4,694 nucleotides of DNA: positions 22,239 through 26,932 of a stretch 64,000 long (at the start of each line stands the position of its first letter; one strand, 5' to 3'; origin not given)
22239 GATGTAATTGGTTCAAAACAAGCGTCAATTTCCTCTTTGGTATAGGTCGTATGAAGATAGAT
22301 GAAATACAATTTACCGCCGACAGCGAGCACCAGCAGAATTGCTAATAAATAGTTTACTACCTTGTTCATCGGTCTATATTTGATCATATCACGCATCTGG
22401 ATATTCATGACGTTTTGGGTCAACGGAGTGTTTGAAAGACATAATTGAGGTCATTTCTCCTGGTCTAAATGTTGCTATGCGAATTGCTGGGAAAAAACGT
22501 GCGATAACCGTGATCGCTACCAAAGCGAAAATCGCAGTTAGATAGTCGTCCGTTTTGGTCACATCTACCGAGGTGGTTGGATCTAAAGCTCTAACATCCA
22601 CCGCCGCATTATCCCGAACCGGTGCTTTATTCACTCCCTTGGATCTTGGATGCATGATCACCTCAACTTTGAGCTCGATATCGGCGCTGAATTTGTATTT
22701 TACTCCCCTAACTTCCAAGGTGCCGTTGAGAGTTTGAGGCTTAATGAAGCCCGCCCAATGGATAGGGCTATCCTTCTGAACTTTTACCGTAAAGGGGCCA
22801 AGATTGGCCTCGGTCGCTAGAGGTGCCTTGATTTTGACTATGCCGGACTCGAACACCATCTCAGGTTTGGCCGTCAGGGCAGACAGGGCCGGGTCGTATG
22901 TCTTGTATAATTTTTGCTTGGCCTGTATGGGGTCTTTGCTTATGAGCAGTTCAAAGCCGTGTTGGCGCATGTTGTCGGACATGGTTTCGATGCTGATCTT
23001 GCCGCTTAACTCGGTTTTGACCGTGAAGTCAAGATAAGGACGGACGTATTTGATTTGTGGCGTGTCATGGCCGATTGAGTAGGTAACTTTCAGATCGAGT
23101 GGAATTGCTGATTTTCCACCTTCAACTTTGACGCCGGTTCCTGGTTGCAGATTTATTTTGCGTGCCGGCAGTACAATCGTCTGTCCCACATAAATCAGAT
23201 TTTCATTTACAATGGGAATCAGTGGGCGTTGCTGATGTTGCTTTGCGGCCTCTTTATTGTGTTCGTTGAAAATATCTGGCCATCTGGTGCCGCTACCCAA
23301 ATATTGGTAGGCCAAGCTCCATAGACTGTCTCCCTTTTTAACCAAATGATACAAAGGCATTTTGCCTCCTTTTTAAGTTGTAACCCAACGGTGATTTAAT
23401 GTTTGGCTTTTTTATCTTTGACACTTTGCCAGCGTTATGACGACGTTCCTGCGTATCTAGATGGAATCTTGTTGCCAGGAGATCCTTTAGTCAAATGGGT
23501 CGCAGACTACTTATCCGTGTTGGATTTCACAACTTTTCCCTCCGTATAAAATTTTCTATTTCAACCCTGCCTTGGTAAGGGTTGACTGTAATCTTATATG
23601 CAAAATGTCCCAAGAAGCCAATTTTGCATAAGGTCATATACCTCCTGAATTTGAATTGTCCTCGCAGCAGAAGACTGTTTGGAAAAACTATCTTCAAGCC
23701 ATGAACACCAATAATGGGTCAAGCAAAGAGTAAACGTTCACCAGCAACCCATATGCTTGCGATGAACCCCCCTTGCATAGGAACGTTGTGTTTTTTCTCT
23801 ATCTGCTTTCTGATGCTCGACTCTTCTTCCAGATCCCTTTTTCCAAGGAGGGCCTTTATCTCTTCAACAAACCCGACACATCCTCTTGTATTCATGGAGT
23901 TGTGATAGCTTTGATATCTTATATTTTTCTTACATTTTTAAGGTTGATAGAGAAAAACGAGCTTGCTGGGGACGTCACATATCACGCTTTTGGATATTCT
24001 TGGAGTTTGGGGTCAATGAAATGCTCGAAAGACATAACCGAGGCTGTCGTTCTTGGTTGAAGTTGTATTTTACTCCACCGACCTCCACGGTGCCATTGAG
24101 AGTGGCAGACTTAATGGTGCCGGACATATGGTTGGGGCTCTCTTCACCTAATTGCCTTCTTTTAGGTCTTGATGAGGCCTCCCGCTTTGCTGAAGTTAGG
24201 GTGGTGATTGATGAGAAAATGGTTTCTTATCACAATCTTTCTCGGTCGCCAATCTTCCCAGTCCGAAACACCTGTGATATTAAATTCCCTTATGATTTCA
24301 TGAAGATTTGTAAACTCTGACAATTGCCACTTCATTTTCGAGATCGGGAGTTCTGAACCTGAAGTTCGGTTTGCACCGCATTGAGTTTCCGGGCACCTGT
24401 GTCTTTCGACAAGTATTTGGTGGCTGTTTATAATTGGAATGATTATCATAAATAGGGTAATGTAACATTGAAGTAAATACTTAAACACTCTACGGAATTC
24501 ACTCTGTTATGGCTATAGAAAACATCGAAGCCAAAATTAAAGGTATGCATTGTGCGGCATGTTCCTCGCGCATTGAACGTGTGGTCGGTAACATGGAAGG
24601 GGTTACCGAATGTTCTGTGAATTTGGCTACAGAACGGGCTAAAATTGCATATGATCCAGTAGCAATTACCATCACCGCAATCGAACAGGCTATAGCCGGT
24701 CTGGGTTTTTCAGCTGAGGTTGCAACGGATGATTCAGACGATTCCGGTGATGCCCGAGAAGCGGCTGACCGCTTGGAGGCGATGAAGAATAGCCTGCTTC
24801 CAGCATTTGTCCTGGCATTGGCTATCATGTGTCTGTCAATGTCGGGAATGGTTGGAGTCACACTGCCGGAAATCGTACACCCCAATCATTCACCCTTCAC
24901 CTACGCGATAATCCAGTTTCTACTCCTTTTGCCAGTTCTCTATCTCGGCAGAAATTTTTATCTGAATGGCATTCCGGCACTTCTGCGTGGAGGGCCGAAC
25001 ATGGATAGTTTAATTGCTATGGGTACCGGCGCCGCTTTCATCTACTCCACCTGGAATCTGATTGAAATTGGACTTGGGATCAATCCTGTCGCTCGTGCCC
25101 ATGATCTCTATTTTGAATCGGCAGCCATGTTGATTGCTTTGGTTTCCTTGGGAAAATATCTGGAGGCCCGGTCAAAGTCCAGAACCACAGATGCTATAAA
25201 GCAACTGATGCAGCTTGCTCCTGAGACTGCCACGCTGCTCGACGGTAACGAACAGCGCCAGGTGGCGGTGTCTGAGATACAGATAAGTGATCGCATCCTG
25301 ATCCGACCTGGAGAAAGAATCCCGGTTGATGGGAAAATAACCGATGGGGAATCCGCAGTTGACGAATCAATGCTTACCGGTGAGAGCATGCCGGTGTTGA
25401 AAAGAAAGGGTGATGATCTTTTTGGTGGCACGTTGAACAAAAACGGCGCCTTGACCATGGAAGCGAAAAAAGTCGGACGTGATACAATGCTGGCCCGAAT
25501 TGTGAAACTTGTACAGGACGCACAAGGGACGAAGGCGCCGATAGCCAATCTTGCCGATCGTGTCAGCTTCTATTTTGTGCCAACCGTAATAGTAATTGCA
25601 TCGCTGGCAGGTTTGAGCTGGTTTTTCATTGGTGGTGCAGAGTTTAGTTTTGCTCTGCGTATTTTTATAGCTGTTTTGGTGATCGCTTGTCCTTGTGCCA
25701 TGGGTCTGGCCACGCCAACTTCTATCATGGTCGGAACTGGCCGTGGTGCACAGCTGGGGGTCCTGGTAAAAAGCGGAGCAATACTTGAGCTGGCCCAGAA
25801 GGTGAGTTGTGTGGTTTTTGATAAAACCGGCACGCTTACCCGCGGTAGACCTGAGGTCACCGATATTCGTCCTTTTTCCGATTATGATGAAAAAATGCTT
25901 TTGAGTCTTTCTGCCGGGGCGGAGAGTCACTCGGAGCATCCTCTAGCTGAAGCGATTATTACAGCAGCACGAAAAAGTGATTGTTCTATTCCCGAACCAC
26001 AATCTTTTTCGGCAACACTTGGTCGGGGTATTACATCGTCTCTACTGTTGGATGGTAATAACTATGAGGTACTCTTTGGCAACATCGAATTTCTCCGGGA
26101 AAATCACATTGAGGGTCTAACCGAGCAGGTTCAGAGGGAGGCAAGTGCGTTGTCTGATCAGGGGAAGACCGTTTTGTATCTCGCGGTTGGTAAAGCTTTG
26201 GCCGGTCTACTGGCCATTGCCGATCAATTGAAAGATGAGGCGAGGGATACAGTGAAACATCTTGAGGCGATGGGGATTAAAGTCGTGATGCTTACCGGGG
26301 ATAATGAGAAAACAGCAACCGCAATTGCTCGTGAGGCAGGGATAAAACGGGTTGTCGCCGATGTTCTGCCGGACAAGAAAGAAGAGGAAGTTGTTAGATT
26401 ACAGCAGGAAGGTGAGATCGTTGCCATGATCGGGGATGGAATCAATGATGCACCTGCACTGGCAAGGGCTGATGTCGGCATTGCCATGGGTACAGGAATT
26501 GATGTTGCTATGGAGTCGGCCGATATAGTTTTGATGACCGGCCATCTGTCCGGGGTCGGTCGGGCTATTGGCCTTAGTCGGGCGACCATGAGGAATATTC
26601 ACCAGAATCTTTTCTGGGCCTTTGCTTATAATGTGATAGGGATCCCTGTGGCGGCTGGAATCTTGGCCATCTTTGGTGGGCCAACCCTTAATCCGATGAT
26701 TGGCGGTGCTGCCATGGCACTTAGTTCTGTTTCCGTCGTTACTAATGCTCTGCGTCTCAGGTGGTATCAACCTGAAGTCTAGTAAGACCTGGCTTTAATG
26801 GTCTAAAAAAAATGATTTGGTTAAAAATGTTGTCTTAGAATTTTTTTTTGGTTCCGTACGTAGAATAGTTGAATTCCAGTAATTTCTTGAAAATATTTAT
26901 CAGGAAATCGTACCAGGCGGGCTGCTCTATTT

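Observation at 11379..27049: ~15.6-kb compositionally mosaic accessory segment bounded by imperfect direct repeats, lying between cusCBA and downstream core genes and carrying copA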

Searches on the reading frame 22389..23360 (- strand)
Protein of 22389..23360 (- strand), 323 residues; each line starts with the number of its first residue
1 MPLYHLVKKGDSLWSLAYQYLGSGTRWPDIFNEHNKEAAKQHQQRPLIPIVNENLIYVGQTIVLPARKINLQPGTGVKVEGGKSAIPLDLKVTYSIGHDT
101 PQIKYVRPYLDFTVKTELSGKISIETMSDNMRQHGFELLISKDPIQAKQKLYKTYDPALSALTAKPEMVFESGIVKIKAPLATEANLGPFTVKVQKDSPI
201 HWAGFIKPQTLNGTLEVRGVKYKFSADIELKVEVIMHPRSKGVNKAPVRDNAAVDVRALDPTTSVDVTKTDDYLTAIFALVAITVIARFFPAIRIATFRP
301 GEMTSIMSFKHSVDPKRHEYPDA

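Call 8: search_protein_families(library=pfam, proteins=[window:22389-23360:-])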
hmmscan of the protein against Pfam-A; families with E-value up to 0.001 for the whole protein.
window:22389-23360:- (323 aa): 1 family
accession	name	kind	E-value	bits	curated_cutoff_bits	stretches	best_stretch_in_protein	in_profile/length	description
PF01476.26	LysM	-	6.9e-07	29.6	20.9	1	5-30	1-23/43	LysM domain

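Call 44: search_protein_families(library=ncbifam, proteins=[window:22389-23360:-], max_evalue=0.01)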
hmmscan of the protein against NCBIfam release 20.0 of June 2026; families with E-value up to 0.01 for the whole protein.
window:22389-23360:- (323 aa): 3 families
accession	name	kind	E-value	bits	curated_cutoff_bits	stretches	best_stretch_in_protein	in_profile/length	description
NF008399.0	PRK11198.1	equivalog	7.2e-06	26.5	134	1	4-66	97-147/149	peptidoglycan-binding protein LysM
TIGR02899.1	spore_safA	subfamily_domain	0.0018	18.1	67.85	0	7-20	1-14/44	SafA/ExsA family spore coat assembly protein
NF010723.1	PRK14125.1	equivalog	0.0057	16.6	60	0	7-20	37-50/87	cell division suppressor protein YneA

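Call 45: search_protein_families(library=padloc, proteins=[window:22389-23360:-], max_evalue=0.01)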
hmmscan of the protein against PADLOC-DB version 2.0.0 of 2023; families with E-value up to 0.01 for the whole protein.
window:22389-23360:- (323 aa): 0 families

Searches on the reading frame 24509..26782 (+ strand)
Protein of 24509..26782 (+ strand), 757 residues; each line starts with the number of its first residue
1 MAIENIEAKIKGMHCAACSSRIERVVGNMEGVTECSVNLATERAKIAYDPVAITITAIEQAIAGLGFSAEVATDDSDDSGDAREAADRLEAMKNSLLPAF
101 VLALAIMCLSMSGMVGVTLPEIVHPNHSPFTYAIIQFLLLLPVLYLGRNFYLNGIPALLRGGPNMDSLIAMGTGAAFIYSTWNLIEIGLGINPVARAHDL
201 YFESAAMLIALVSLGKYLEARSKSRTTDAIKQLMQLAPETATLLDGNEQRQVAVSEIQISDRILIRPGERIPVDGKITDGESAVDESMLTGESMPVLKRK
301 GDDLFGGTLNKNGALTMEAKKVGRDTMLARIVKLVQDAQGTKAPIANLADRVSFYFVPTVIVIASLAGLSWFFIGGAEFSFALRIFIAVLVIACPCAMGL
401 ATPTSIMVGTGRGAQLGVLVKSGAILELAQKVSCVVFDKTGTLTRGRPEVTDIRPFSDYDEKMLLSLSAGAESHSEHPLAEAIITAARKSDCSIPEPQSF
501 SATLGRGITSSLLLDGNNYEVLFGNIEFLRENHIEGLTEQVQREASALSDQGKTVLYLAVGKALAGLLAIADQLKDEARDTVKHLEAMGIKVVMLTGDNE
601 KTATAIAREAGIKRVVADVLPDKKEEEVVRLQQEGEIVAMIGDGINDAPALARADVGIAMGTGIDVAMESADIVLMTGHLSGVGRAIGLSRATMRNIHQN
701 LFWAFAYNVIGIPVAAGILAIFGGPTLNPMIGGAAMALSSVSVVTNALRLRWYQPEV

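Call 8: search_protein_families(library=pfam, proteins=[window:24509-26782:+])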
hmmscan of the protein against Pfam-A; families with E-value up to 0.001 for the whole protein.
window:24509-26782:+ (757 aa): 5 families
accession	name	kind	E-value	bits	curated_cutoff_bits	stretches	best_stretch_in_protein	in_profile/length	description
PF00122.25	E1-E2_ATPase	-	1.6e-57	194.4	28.1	1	236-415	2-180/181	E1-E2 ATPase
PF00702.32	Hydrolase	-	5e-38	131.9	26.4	1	433-655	2-191/191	haloacid dehalogenase-like hydrolase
PF00403.32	HMA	-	3.5e-15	56.6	24.8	1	9-67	3-61/62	Heavy-metal-associated domain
PF08282.18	Hydrolase_3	-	3.2e-08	34.1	20.9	1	633-687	201-255/255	haloacid dehalogenase-like hydrolase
PF12710.13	HAD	-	0.00064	20.6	27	0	574-651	86-188/189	haloacid dehalogenase-like hydrolase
